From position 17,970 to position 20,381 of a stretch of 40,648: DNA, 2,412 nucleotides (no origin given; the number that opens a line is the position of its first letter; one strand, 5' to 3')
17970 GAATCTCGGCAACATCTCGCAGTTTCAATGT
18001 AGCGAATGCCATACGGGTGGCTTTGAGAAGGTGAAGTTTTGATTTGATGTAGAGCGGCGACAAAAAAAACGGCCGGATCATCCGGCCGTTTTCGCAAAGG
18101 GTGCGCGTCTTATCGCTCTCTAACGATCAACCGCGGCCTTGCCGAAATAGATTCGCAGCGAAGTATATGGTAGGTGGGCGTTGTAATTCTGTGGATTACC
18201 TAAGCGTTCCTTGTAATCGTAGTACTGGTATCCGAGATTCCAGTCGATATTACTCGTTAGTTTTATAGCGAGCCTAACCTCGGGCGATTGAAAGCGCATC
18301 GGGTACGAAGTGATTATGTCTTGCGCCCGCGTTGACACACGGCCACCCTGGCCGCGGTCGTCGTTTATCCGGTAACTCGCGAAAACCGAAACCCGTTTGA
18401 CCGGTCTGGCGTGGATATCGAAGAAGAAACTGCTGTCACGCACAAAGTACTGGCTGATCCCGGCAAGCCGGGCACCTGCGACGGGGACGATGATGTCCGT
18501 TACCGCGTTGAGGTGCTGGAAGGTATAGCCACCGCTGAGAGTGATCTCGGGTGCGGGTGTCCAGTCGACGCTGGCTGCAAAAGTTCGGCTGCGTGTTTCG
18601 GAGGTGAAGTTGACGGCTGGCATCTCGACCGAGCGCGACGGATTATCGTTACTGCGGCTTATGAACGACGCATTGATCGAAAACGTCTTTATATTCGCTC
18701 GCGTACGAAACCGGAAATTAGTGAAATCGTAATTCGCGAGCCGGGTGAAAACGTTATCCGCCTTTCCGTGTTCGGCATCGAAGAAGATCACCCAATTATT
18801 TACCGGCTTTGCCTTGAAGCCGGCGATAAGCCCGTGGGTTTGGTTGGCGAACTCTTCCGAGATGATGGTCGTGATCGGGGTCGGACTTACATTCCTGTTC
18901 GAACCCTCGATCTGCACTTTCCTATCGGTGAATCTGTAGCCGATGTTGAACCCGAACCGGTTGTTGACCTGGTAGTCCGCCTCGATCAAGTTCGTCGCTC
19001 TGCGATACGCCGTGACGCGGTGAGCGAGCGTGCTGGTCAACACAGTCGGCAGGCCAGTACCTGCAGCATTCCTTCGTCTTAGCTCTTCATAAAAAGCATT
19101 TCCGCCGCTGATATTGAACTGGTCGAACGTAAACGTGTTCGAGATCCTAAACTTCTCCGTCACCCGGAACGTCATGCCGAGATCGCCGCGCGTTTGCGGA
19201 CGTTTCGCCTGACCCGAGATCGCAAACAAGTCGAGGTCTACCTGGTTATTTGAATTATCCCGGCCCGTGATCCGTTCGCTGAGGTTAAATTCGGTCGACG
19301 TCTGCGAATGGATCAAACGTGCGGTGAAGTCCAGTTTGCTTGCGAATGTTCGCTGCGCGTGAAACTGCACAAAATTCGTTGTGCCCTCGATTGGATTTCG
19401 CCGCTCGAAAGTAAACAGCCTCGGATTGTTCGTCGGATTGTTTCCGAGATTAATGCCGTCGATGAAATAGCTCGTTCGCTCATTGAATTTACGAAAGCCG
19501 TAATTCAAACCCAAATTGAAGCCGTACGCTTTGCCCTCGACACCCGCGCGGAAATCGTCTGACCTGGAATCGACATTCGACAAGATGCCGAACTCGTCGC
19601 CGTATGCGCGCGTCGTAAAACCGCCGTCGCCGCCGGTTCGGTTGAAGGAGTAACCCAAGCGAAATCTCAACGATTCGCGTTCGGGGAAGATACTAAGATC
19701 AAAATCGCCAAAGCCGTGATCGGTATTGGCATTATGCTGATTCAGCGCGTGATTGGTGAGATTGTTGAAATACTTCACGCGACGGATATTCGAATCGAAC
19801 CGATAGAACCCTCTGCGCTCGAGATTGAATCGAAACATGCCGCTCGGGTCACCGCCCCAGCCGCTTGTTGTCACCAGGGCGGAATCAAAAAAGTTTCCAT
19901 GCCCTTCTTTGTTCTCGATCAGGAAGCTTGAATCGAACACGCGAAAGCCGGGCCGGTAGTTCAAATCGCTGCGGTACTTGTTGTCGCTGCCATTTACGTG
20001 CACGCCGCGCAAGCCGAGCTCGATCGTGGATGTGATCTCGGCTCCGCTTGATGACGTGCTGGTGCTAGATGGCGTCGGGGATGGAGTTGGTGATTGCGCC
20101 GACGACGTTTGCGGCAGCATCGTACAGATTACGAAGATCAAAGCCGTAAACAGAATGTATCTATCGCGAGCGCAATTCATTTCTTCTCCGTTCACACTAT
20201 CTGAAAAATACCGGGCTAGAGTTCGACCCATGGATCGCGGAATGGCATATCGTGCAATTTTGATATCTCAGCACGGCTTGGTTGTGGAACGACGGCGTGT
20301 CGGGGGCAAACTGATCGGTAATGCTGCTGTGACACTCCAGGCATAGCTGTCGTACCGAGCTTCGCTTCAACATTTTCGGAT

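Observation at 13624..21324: Complete quinol-to-outer-membrane multihaem electron conduit (Mto/Mtr/Pio-like parts list plus poly-c7 modules) in two convergent operons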

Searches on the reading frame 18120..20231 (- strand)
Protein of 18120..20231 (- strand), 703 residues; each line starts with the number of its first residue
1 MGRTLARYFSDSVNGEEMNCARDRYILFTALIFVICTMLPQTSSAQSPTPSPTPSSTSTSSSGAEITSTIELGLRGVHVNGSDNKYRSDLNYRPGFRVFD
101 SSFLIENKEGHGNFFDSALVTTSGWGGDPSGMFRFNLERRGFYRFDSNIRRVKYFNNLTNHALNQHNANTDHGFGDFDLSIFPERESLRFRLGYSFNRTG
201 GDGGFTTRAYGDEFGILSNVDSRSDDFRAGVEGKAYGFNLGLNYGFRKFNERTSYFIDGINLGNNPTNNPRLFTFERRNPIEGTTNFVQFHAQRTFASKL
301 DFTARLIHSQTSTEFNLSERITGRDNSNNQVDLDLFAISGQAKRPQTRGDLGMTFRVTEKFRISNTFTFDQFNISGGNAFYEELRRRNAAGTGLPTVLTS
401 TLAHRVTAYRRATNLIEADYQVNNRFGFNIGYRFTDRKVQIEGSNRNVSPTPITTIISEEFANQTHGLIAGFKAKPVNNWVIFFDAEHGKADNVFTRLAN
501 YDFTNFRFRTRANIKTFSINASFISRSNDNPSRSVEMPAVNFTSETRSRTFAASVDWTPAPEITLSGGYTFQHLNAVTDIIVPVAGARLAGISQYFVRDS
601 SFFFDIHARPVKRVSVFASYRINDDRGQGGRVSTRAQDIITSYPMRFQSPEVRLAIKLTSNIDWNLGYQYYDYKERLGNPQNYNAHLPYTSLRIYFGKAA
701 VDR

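Call 5: search_protein_families(library=pfam, proteins=[window:18120-20231:-], max_evalue=0.01)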
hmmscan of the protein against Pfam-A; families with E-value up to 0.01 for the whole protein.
window:18120-20231:- (703 aa): 0 families

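Call 6: search_protein_families(library=ncbifam, proteins=[window:18120-20231:-], max_evalue=0.01)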
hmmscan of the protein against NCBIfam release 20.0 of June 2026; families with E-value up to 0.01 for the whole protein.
window:18120-20231:- (703 aa): 1 family
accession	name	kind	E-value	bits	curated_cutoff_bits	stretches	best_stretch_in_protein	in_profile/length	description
NF041027.1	GSU2204_Se_pt_1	equivalog_domain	4.4e-06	25.8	350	0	219-572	197-524/580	GSU2204 family CXXCH-containing (seleno)protein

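Call 7: find_homologous_proteins(query=window:18120-20231:-, max_evalue=0.001)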
Query window:18120-20231:- (703 aa): 785 proteins with E <= 0.001 among 8000 candidates; the best 120 are listed.
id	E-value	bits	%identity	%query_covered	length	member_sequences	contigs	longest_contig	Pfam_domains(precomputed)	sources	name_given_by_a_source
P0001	0.0e+0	1594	100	100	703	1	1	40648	-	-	-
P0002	0.0e+0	1341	86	97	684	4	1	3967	-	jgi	-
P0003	0.0e+0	1326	84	98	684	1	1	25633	-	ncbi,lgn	ncbi:MAG: hypothetical protein ABI857_04000 [Acidobacteriota bacterium]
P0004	0.0e+0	1228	78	97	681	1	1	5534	-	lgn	-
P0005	0.0e+0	1210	78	96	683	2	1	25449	-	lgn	-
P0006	0.0e+0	1204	78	95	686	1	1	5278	-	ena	-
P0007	0.0e+0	1202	80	90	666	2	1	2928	-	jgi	jgi:hypothetical protein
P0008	0.0e+0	1195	77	97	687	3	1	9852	-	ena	-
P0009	0.0e+0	1194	78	91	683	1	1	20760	-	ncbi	-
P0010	0.0e+0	1183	79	91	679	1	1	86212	-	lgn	-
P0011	0.0e+0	1179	76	97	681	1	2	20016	-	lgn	-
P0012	0.0e+0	1177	75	96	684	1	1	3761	-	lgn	-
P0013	0.0e+0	1173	78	94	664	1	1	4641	-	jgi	jgi:hypothetical protein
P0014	0.0e+0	1166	82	89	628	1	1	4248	-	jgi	jgi:hypothetical protein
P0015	0.0e+0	1146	72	97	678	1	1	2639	-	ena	-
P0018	0.0e+0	1138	74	96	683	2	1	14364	-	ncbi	-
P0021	0.0e+0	1050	68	95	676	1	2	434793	-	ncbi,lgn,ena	-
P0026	4.1e-281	952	62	96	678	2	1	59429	-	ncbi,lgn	-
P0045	1.9e-257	874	59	96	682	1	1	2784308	-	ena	-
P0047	5.6e-254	863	58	96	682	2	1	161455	-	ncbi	-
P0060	2.2e-242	824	58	91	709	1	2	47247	-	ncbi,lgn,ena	-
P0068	8.2e-238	809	55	96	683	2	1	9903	-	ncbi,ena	-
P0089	2.8e-229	781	55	95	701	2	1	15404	-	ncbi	-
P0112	9.9e-224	763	53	94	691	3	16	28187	-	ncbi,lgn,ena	-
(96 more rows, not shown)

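Call 8: search_solved_structures(query=window:18120-20231:-, max_evalue=10)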
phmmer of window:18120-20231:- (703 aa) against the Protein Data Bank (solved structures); distinct sequences matched with E-value up to 10: 0.

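Call 13: search_solved_structures(query=A1, max_evalue=10, show_alignments=2)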
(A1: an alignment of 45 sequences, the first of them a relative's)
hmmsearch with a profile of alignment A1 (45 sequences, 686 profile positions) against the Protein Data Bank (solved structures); distinct sequences matched with E-value up to 10: 1.
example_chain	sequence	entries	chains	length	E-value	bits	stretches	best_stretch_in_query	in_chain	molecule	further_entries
4q4v_1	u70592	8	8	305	0.3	12.4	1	293-372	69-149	Coxsackievirus capsid protein VP1 | VP1 | Capsid protein VP1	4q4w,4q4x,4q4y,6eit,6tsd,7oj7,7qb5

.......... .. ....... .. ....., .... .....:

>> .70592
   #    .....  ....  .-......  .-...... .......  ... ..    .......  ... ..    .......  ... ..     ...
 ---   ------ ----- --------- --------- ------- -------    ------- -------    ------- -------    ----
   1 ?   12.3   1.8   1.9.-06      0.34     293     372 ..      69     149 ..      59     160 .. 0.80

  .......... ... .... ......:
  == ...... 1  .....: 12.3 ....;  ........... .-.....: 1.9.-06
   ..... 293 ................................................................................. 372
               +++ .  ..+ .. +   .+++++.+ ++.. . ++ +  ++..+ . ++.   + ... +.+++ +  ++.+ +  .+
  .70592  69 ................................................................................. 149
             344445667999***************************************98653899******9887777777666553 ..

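Call 23: find_related_loci(query=A1, collection=genome_contigs, flank=10000)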
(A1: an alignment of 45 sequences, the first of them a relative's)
Query A1 (703 aa) in genome_contigs; peptide patterns used: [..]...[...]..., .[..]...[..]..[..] (x = any residue, [..] = any of these).
230 stretches matched a pattern; 212 encode a relative of the query (tblastn E <= 1e-3); the best 80 are kept; 80 distinct loci.
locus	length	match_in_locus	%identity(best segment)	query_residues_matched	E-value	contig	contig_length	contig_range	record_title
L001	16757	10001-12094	84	4-703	0e+0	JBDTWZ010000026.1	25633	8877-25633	MAG: Acidobacteriota bacterium isolate cluster4_bin.104 NODE_2960_length_25633_cov_7.313551, whole genome shotgun sequen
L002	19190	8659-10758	80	2-699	0e+0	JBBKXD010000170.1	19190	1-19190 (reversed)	MAG: Pyrinomonadaceae bacterium isolate metabat_bins.193 k119_1491065, whole genome shotgun sequence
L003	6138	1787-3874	78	1-699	0e+0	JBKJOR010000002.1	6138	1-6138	MAG: Pyrinomonadaceae bacterium isolate ant_bin.423 k117_3498775, whole genome shotgun sequence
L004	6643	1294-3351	73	15-703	0e+0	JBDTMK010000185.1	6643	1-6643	MAG: Pyrinomonadaceae bacterium isolate cluster3_bin.124 NODE_60410_length_6643_cov_5.139496, whole genome shotgun seque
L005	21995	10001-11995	68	30-700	0e+0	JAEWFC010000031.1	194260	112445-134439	MAG: Acidobacteria bacterium isolate OH_PBlB_17 k127_1086900, whole genome shotgun sequence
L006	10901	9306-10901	80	3-535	0e+0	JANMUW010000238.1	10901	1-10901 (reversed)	MAG: Acidobacteriota bacterium isolate SOY_1_B_metabat.193 SOY_1_B_k141_1720994, whole genome shotgun sequence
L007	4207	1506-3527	59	26-703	0e+0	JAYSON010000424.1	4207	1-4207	MAG: Chloracidobacterium sp. isolate GFS_11198 GFS_11198_423, whole genome shotgun sequence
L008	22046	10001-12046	53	24-703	0e+0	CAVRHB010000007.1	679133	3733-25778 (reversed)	MAG: uncultured Acidobacteriota bacterium isolate MFD05442.bin.2.86 genome assembly, contig: contig_35815, whole genome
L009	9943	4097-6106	55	29-703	0e+0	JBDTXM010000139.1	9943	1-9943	MAG: Acidobacteriota bacterium isolate cluster4_bin.116 NODE_18783_length_9943_cov_8.388350, whole genome shotgun sequen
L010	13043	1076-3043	58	65-702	0e+0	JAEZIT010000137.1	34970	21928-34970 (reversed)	MAG: Acidobacteria bacterium isolate OH_CDB_199 k127_327977, whole genome shotgun sequence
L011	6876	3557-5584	54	31-697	0e+0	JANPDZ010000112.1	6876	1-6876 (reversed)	MAG: Acidobacteriota bacterium isolate VAR_78_metabat_320 VAR_78_k141_3502553, whole genome shotgun sequence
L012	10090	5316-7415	51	13-703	0e+0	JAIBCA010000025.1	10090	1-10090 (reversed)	MAG: Pyrinomonadaceae bacterium isolate SSF22 NODE_141694_length_10090_cov_32.047576, whole genome shotgun sequence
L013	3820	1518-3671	52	13-700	0e+0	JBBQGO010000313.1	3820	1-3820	MAG: Pyrinomonadales bacterium isolate Co_metawrap_960 Cmw_960_k141_3602010_length_3820_cov_8.0000, whole genome shotgun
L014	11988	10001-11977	54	47-697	0e+0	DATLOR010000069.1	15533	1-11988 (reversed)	MAG TPA_asm: Pyrinomonadaceae bacterium isolate SMAG_U13831 k141_1225957, whole genome shotgun sequence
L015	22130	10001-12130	50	27-703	0e+0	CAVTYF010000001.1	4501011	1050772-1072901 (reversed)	MAG: uncultured Acidobacteriota bacterium isolate MFD04651.bin.2.34 genome assembly, contig: contig_1, whole genome shot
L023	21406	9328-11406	50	11-703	0e+0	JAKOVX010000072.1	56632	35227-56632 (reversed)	MAG: Acidobacteriota bacterium isolate JPNG_maxbin.077 k201_330197, whole genome shotgun sequence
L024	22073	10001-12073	51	17-703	0e+0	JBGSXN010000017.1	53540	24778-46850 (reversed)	MAG: Pyrinomonadaceae bacterium isolate JTS-RE66 k141_4711462, whole genome shotgun sequence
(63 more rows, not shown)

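Call 31: predict_structure(alignment_id=A1)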
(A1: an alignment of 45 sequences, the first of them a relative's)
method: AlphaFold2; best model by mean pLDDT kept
length: 703 residues; sequences in the alignment: 45
mean_pLDDT: 82.2   pTM: 0.69
mean pLDDT of the five models: 82.2, 81.3, 80.9, 79.8, 75.8
residues with pLDDT >= 90: 306; 70-90: 265; 50-70: 82; < 50: 50
segments of 3 or more residues with pLDDT < 50: 1-20, 38-62
pLDDT, mean of each block of 10 residues (from residue 1): 44 43 67 61 30 32 63 83 63 78 73 77 72 88 92 70 73 94 90 96 79 82 96 92 97 85 61 82 97 93 97 95 80 92 97 94 96 94 89 88 93 96 94 93 85 84 92 94 95 60 93 93 93 70 90 93 89 91 82 89 83 78 83 81 84 85 88 74 85 75 51
secondary structure, 60 per line:
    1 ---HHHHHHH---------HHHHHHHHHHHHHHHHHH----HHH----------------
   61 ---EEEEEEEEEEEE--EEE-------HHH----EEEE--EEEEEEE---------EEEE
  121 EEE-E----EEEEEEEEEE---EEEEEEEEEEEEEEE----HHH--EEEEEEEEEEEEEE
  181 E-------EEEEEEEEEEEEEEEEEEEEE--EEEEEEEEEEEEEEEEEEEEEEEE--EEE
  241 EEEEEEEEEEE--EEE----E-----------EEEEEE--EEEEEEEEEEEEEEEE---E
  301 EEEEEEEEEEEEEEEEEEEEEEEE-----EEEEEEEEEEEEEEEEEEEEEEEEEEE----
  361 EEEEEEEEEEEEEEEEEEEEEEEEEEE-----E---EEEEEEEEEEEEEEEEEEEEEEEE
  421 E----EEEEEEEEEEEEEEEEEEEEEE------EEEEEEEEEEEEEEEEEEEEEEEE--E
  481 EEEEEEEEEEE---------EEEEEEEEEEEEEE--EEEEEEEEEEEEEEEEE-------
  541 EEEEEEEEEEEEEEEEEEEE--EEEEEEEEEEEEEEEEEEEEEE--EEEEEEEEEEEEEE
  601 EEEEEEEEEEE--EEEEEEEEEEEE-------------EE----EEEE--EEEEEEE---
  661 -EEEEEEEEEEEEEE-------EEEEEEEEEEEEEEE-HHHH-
elements in order (helices of 4 or more, strands of 3 or more residues): H4-10 H20-37 E64-75 E78-80 E95-98 E101-107 E117-123 E130-139 E143-157 E167-181 E189-209 E212-235 E238-251 E254-256 E273-278 E281-296 E300-324 E330-356 E361-387 E397-421 E426-447 E454-477 E480-491 E501-514 E517-533 E541-560 E563-584 E587-611 E614-625 E645-648 E651-657 E662-675 E683-697 H699-702

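Call 34: fold_search(model_id=the predicted structure, library=pdb)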
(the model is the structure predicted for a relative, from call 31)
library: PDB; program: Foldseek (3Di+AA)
matches with E <= 10: 805; with E <= 0.001: 217
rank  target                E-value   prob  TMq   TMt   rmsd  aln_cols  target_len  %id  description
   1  6r2q_B                4.0e-15  1.00  0.61  0.65   7.8       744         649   12  Structure of the Mtr complex (released 2020-04-22)
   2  5nec_B                2.4e-12  1.00  0.35  0.37  12.4       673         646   11  Crystal structure of the siderophore receptor PiuD from Pseudomonas aeruginosa (released 2018-02-07)
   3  5fok_A                3.8e-12  1.00  0.38  0.40  12.5       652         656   12  Crystal structure of the siderophore receptor PiuA from Pseudomonas aeruginosa (released 2016-05-11)
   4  4epa                  4.4e-12  1.00  0.39  0.43  13.8       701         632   11  The crystal structure of the ferric yersiniabactin uptake receptor FyuA from Yersinia pestis (released 2012-06-20)
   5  2o5p_B                5.8e-12  1.00  0.38  0.36  14.4       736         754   10  Crystal structure of the full length ferric pyoverdine outer membrane receptor FpvA of Pseudomonas aeruginosa in its a (released 2007-10-30)
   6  6e4v                  7.8e-12  1.00  0.37  0.38  14.0       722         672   11  The Crystal Structure of FhuE from E. coli in complex with its substrate Coprogen (released 2019-04-10)
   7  5fok_B                8.5e-12  1.00  0.36  0.39  12.8       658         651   12  Crystal structure of the siderophore receptor PiuA from Pseudomonas aeruginosa (released 2016-05-11)
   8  5nec_A                9.0e-12  1.00  0.36  0.39  12.4       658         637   12  Crystal structure of the siderophore receptor PiuD from Pseudomonas aeruginosa (released 2018-02-07)
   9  9a3c_MODEL_1_A        9.9e-12  1.00  0.42  0.40  11.2       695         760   12  Model of E. coli Fiu by in-cell photo-crosslinking MS and deep learning (released 2023-02-24)
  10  6h7v_A                1.0e-11  1.00  0.37  0.39  13.9       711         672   12  Crystal structure of BauA, the Ferric preacinetobactin receptor from Acinetobacter baumannii (released 2018-10-10)
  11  5odw_B                1.1e-11  1.00  0.37  0.35  14.7       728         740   10  Structure of the FpvAI-pyocin S2 complex (released 2017-11-08)
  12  3efm                  1.4e-11  1.00  0.38  0.44  13.2       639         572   13  Structure of the alcaligin outer membrane recepteur FauA from Bordetella pertussis (released 2009-03-31)
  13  2o5p_A                2.6e-11  1.00  0.36  0.33  14.7       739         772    9  Crystal structure of the full length ferric pyoverdine outer membrane receptor FpvA of Pseudomonas aeruginosa in its a (released 2007-10-30)
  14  6h7f_A                3.1e-11  1.00  0.37  0.39  14.2       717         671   12  Crystal structure of BauA, the Ferric preacinetobactin receptor from Acinetobacter baumannii in complex with Fe3+-Prea (released 2018-10-10)
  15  9ex3_A                3.6e-11  1.00  0.38  0.39  14.9       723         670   12  Ferric-mycobactin receptor (FemA) in complex with dihydroaeruginoic acid (released 2025-02-26)
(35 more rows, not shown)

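Call 41: search_protein_representatives(alignment_id=A1)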
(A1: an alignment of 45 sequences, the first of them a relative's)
Query: 45 sequences, 686 profile positions. Proteins with E-value up to 0.001 (for the whole library): 1456; up to 1e-10: 886; up to 1e-30: 281. The best 150 are listed.
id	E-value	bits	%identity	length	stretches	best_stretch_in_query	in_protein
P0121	2.8e-292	987.5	-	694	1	23-686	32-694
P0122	4.2e-284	960.5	-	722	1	12-682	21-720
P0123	4.3e-279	944.0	-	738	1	6-686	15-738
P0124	2.8e-265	898.3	-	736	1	16-686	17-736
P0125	2.0e-263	892.2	-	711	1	10-686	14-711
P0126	5.8e-255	864.2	-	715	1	12-685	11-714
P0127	4.8e-235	798.4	-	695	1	17-686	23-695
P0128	1.6e-230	783.5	-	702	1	32-682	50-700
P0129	2.2e-229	779.7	-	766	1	8-682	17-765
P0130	3.4e-215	732.8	-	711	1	32-682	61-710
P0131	1.5e-209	714.1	-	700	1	15-682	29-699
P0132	2.2e-208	710.3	-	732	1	41-679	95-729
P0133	4.6e-207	705.9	-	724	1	16-683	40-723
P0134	1.2e-196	671.4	-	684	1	15-682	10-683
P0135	4.3e-194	663.0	-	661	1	38-680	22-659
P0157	1.2e-100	354.2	-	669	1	12-676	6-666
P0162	6.7e-95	335.2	-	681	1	33-676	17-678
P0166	2.6e-84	300.2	-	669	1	12-675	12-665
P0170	4.9e-81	289.4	-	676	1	14-676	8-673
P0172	1.1e-79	285.0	-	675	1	17-679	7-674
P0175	1.1e-76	275.1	-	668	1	19-676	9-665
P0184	1.3e-71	258.3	-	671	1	19-677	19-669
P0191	2.7e-67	244.0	-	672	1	17-677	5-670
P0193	5.9e-66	239.5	-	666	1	21-677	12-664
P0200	2.6e-63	230.8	-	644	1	23-676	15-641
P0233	2.3e-51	191.4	-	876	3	16-219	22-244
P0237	9.3e-51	189.3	-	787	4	14-238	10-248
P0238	1.1e-50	189.1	-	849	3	26-219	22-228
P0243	6.5e-49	183.2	-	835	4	12-239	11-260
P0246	3.9e-48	180.7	-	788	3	17-242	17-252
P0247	4.9e-48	180.3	-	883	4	15-215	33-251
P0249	1.3e-46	175.6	-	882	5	19-240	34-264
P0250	1.3e-46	175.6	-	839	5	25-190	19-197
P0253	2.2e-45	171.5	-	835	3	10-239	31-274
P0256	4.8e-45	170.5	-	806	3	38-219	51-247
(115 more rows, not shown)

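Call 44: search_protein_families(library=pfam, alignment_id=A2, max_evalue=0.001)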
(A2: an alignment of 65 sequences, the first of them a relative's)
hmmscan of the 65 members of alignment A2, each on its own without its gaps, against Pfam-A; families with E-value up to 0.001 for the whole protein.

A. member 1, P0001 (703 aa): 0 families

B. families by the number of members that match (of 65 scanned): 4 families
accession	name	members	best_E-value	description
PF11854.14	MtrB_PioB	4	5.6e-10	Putative outer membrane beta-barrel porin, MtrB/PioB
PF10677.15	DUF2490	2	0.00018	Protein of unknown function (DUF2490)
PF24372.1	DUF7528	1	0.00077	Family of unknown function (DUF7528)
PF13505.12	OMP_b-brl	1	0.00085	Outer membrane protein beta-barrel domain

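Call 45: search_protein_families(library=ncbifam, alignment_id=A2, max_evalue=0.001)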
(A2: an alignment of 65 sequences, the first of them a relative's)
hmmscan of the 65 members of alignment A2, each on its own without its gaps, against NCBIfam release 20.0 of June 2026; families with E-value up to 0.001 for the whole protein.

A. member 1, P0001 (703 aa): 1 family
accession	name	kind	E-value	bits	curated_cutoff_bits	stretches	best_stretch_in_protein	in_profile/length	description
NF041027.1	GSU2204_Se_pt_1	equivalog_domain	4.4e-06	25.8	350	0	219-572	197-524/580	GSU2204 family CXXCH-containing (seleno)protein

B. families by the number of members that match (of 65 scanned): 3 families
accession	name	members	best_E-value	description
NF041027.1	GSU2204_Se_pt_1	19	1.8e-11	GSU2204 family CXXCH-containing (seleno)protein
TIGR03509.1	OMP_MtrB_PioB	2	8.4e-06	MtrB/PioB family decaheme-associated outer membrane protein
NF033709.1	PorV_fam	1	0.00071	PorV/PorQ family protein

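Call 62: find_encoding_contigs(protein=P0001, flank=2000, max_places=3)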
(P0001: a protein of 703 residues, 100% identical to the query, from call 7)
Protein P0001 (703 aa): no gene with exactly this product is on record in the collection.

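Call 66: search_solved_structures(query=A2, max_evalue=10, show_alignments=1)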
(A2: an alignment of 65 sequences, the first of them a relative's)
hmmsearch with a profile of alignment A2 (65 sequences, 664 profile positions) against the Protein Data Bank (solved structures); distinct sequences matched with E-value up to 10: 0.
